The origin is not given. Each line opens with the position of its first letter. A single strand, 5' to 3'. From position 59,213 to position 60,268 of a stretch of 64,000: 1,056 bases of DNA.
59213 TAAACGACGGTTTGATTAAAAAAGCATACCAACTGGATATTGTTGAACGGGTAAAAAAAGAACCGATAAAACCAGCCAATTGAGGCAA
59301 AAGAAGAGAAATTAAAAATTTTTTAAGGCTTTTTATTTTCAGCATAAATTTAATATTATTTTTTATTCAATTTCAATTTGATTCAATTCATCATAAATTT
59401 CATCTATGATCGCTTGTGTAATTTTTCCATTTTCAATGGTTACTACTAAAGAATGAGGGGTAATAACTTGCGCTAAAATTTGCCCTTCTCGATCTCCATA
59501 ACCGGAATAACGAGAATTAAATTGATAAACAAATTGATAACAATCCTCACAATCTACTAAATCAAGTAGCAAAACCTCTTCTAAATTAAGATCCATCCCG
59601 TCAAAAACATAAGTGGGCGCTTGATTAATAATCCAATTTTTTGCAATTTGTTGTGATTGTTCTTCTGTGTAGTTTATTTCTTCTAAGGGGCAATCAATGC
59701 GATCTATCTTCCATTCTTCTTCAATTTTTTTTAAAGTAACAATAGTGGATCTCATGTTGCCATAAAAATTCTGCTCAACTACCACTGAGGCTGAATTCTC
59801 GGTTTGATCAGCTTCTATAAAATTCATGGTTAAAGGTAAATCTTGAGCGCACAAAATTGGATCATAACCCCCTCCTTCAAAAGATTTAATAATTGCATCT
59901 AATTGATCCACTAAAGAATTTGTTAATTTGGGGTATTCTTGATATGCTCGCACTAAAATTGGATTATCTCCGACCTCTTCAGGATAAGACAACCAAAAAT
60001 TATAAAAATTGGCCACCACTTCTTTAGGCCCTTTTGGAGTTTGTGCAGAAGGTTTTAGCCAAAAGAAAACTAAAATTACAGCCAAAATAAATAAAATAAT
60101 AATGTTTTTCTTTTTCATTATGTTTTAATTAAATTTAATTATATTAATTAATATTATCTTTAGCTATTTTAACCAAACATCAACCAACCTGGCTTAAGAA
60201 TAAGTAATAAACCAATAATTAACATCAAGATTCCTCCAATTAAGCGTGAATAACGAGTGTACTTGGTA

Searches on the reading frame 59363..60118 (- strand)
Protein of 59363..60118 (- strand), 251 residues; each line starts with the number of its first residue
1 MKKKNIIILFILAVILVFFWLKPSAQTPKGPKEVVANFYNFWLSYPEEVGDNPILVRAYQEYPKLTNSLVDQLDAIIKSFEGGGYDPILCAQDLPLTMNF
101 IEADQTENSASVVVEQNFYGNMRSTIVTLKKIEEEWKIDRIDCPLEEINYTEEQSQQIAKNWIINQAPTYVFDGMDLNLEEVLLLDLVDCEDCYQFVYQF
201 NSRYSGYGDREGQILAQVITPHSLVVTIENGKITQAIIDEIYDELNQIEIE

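Call 25: search_protein_families(library=pfam, proteins=[window:59363-60118:-])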
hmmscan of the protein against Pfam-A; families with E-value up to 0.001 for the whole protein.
window:59363-60118:- (251 aa): 1 family
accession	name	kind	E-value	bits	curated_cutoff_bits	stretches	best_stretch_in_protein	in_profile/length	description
PF12883.13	DUF3828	-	0.00095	19.9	26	0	34-143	5-122/125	Protein of unknown function (DUF3828)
